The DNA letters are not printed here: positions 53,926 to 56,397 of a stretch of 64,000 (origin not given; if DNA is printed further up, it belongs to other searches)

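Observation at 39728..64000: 24-kb glycan capture and utilisation island with an unusual architecture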

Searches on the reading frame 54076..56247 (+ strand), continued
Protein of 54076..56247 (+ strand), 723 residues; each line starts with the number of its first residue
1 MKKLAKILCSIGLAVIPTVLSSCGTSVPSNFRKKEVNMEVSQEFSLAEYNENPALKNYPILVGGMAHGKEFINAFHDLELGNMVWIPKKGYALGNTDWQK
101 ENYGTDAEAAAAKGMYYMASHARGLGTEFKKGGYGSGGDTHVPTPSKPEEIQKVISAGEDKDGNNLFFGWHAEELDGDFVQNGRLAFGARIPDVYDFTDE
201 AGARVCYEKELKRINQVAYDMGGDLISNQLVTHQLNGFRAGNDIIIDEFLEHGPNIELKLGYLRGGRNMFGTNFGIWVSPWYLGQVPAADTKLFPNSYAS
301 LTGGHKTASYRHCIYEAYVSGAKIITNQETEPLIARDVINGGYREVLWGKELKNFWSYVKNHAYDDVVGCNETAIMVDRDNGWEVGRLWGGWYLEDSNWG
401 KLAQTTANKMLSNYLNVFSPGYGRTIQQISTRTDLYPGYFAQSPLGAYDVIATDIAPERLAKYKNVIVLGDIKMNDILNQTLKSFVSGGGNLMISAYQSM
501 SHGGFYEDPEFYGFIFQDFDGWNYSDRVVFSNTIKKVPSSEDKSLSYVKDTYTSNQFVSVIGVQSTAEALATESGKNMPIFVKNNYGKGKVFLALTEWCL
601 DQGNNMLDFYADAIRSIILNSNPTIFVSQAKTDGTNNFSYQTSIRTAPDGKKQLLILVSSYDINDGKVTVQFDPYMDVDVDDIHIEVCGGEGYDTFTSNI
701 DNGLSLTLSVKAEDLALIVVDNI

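Call 38: fold_search(model_id=the predicted structure, library=pdb)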
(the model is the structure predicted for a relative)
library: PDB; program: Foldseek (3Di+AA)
matches with E <= 10: 889; with E <= 0.001: 112
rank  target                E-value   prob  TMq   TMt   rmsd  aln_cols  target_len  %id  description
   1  5e9a_B                1.5e-19  1.00  0.49  0.52   9.9       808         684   12  Crystal structure analysis of the cold-adamped beta-galactosidase from Rahnella sp. R3 (released 2016-10-26)
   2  5xb7_F                1.5e-19  1.00  0.54  0.56   9.0       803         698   12  GH42 alpha-L-arabinopyranosidase from Bifidobacterium animalis subsp. lactis Bl-04 (released 2017-11-01)
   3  5xb7_C                1.7e-19  1.00  0.52  0.55   9.1       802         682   12  GH42 alpha-L-arabinopyranosidase from Bifidobacterium animalis subsp. lactis Bl-04 (released 2017-11-01)
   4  6t7g_BBB              2.4e-19  1.00  0.53  0.58   9.1       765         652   12  Bacteroides salyersiae GH164 beta-mannosidase in complex with mannoimidazole (released 2019-12-25)
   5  7omi_DDD              2.7e-19  1.00  0.54  0.59   8.7       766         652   11  Bs164 in complex with mannocyclophellitol epoxide (released 2022-02-02)
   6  5xb7_E                2.9e-19  1.00  0.51  0.54   9.4       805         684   12  GH42 alpha-L-arabinopyranosidase from Bifidobacterium animalis subsp. lactis Bl-04 (released 2017-11-01)
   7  7omi_CCC              3.0e-19  1.00  0.55  0.60   8.5       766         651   11  Bs164 in complex with mannocyclophellitol epoxide (released 2022-02-02)
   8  3tts_A                3.2e-19  1.00  0.51  0.55   9.5       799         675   12  Crystal structure of beta-galactosidase from Bacillus circulans sp. alkalophilus (released 2012-03-21)
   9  7omi_AAA              4.5e-19  1.00  0.54  0.58   8.8       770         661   11  Bs164 in complex with mannocyclophellitol epoxide (released 2022-02-02)
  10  6t7g_FFF              4.5e-19  1.00  0.52  0.57   9.3       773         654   11  Bacteroides salyersiae GH164 beta-mannosidase in complex with mannoimidazole (released 2019-12-25)
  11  6t5o_DDD              4.8e-19  1.00  0.55  0.60   9.4       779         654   11  Bacteroides salyersiae GH164 beta-mannosidase (released 2020-01-01)
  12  7omi_BBB              5.7e-19  1.00  0.55  0.59   9.6       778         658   10  Bs164 in complex with mannocyclophellitol epoxide (released 2022-02-02)
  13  6t5o_AAA              6.0e-19  1.00  0.54  0.58   8.3       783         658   11  Bacteroides salyersiae GH164 beta-mannosidase (released 2020-01-01)
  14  6t5o_FFF              6.3e-19  1.00  0.54  0.59   8.7       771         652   11  Bacteroides salyersiae GH164 beta-mannosidase (released 2020-01-01)
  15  5xb7_A                6.3e-19  1.00  0.52  0.55   9.4       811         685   12  GH42 alpha-L-arabinopyranosidase from Bifidobacterium animalis subsp. lactis Bl-04 (released 2017-11-01)
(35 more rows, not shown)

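Call 48: search_protein_representatives(alignment_id=A1)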
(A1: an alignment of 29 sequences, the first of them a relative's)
Query: 29 sequences, 680 profile positions. Proteins with E-value up to 0.001 (for the whole library): 1412; up to 1e-10: 668; up to 1e-30: 54. The best 150 are listed.
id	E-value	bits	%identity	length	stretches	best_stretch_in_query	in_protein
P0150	7.1e-282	953.0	-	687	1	15-678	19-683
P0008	1.9e-276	935.1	-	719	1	7-678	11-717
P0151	2.5e-273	924.7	-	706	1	14-678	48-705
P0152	3.4e-262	888.0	-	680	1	21-677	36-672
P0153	2.5e-203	693.4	-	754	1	20-557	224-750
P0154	1.2e-165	568.9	-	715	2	71-678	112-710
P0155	4.5e-147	507.5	-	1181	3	14-465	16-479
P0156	2.7e-144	498.3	-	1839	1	23-678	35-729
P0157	2.3e-117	409.3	-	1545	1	21-674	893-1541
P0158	1.2e-114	400.3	-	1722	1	30-676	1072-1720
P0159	2.3e-96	339.9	-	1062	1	43-634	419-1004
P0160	7.3e-95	335.0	-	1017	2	23-465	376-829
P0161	7.6e-95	334.9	-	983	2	49-505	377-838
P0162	1.7e-74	267.6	-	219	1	9-208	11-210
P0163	1.6e-72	261.2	-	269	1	396-678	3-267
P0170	2.1e-43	164.9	-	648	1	226-678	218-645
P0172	1.1e-38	149.3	-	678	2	412-677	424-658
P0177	3.5e-37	144.3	-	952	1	221-677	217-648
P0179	9.5e-37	142.9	-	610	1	217-677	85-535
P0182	4.8e-35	137.3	-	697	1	201-677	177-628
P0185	2.2e-34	135.1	-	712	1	114-678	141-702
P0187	1.5e-33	132.4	-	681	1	223-678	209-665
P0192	2.7e-32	128.2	-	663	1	221-574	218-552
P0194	4.4e-32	127.5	-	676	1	104-588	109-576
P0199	1.7e-31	125.5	-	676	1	196-676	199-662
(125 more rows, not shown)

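Call 49: search_protein_families(library=pfam, proteins=[P0170, P0172, P0177, P0179, P0182, P0185, P0187, P0192, P0194, P0199], max_evalue=0.001)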
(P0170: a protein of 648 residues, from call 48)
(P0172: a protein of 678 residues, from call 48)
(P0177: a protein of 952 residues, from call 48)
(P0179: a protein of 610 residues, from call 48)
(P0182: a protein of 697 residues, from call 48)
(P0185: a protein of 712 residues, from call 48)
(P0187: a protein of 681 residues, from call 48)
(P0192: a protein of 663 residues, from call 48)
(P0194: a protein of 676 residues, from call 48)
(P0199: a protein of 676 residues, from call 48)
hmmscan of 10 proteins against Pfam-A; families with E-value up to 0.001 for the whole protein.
P0170 (648 aa): 0 families

P0172 (678 aa): 1 family
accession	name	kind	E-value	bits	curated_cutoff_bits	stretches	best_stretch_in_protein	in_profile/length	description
PF08532.16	Glyco_hydro_42M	-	0.00013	22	25.8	0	422-546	43-182/207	Beta-galactosidase trimerisation domain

P0177 (952 aa): 4 families
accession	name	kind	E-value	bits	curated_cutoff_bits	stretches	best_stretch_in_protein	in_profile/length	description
PF18962.6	Por_Secre_tail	-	2.7e-08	34.4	27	1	874-948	2-73/75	Secretion system C-terminal sorting domain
PF00041.27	fn3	-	6.2e-06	26.8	25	0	677-745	15-79/84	Fibronectin type III domain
PF25788.1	Ig_Rha78A_N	-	0.00026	21.6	27.4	0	689-751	36-101/105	Rha78A-like, N-terminal immunoglobulin domain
PF13860.13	FlgD_ig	-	0.00028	21.3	27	0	891-939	22-75/79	FlgD Ig-like domain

P0179 (610 aa): 3 families
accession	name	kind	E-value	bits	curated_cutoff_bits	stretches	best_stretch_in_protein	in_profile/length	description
PF08532.16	Glyco_hydro_42M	-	2e-05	24.6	25.8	0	303-416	52-183/207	Beta-galactosidase trimerisation domain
PF14258.12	DUF4350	-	0.00014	22.7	30.4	1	320-427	50-167/181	Domain of unknown function (DUF4350)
PF22369.2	GLMA_2nd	-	0.00063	19.9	27.7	0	298-343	38-83/138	GLMA-like, second domain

P0182 (697 aa): 2 families
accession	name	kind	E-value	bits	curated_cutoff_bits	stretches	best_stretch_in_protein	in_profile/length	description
PF08532.16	Glyco_hydro_42M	-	9.6e-06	25.7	25.8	1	396-518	47-184/207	Beta-galactosidase trimerisation domain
PF00404.24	Dockerin_1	-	0.00017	22.1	22.9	1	644-688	2-49/57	Dockerin type I domain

P0185 (712 aa): 0 families

P0187 (681 aa): 0 families

P0192 (663 aa): 1 family
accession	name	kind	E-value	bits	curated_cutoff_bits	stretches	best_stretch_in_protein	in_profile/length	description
PF14258.12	DUF4350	-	0.00014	22.7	30.4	1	389-545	6-162/181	Domain of unknown function (DUF4350)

P0194 (676 aa): 0 families

P0199 (676 aa): 2 families
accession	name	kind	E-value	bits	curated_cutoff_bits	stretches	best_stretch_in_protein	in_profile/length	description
PF08532.16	Glyco_hydro_42M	-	2.1e-07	31.1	25.8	1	428-538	55-184/207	Beta-galactosidase trimerisation domain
PF24157.1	DUF7408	-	0.00031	21.2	27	1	421-536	28-150/174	Domain of unknown function (DUF7408)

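Call 50: search_protein_families(library=pfam, alignment_id=A3, max_evalue=0.00001)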
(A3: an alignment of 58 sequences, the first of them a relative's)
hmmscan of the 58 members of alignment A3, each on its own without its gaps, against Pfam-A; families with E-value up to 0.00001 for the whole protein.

A. member 1, L003:4-669:+ (222 aa): 0 families

B. families by the number of members that match (of 58 scanned): 74 families (the first 25 are shown)
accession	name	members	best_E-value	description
PF02638.21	GHL10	3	3.9e-22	Glycosyl hydrolase-like 10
PF16147.10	DUF4855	2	6.5e-68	Domain of unknown function (DUF4855)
PF00884.28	Sulfatase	2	1.6e-55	Sulfatase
PF09721.15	Exosortase_EpsH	2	7.1e-54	Transmembrane exosortase (Exosortase_EpsH)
PF00664.28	ABC_membrane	2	4.8e-45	ABC transporter transmembrane region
PF00248.27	Aldo_ket_red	2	1.1e-39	Aldo/keto reductase family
PF00005.33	ABC_tran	2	1.9e-34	ABC transporter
PF01408.29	GFO_IDH_MocA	2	1.3e-24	Oxidoreductase family, NAD-binding Rossmann fold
PF22725.1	GFO_IDH_MocA_C3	2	2.5e-24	GFO/IDH/MocA C-terminal domain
PF16347.10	SGSH_C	2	3.3e-13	N-sulphoglucosamine sulphohydrolase, C-terminal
PF14339.12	DUF4394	2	4.6e-12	Domain of unknown function (DUF4394)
PF13187.11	Fer4_9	2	7.3e-10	4Fe-4S dicluster domain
PF13534.11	Fer4_17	2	4.9e-08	4Fe-4S dicluster domain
PF02463.25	SMC_N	2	8.9e-07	RecF/RecN/SMC N terminal domain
PF06414.18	Zeta_toxin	2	9.8e-07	Zeta toxin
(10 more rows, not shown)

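Call 52: find_encoding_contigs(protein=P0002, flank=10000, max_places=2)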
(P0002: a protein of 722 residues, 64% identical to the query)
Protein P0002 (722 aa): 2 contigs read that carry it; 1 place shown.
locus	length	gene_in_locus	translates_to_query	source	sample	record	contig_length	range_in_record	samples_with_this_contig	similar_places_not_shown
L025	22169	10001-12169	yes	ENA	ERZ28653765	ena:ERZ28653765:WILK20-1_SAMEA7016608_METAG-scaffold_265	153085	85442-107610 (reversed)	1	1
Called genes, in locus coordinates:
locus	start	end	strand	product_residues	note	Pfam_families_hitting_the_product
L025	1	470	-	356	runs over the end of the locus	PF00392:GntR, PF00532:Peripla_BP_1, PF13407:Peripla_BP_4, PF13377:Peripla_BP_3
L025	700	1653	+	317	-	PF00528:BPD_transp_1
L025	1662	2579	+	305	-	-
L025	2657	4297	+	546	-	-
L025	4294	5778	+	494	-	PF06452:CBM9_1, PF22633:F5_F8_type_C_2 (weak)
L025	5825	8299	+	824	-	PF00754:F5_F8_type_C (weak), PF22633:F5_F8_type_C_2 (faint), PF00754:F5_F8_type_C (weak), PF09479:Flg_new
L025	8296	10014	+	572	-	-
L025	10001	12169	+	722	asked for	PF08532:Glyco_hydro_42M (faint)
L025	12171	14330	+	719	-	PF02837:Glyco_hydro_2_N, PF22666:Glyco_hydro_2_N2 (weak), PF00703:Glyco_hydro_2 (weak), PF02836:Glyco_hydro_2_C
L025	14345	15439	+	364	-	-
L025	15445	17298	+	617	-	PF16477:DUF5054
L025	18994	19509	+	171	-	PF00583:Acetyltransf_1, PF13508:Acetyltransf_7 (faint)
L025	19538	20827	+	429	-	PF01408:GFO_IDH_MocA, PF21252:Glyco_hydro_109_C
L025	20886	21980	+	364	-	PF00295:Glyco_hydro_28 (weak)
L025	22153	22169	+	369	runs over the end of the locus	PF22244:GCE_fung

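Call 82: search_protein_families(library=ncbifam, proteins=[L025:14345-15439:+], max_evalue=0.001)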
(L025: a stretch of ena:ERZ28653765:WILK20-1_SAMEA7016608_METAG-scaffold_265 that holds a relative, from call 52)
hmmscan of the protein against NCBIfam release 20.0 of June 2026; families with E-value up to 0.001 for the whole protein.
L025:14345-15439:+ (364 aa): 0 families

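Call 92: search_protein_families(library=pfam, proteins=[L025:14345-15439:+], max_evalue=0.0001)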
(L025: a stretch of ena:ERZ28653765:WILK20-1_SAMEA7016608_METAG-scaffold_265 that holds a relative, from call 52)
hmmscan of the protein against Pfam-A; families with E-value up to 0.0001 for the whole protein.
L025:14345-15439:+ (364 aa): 0 families
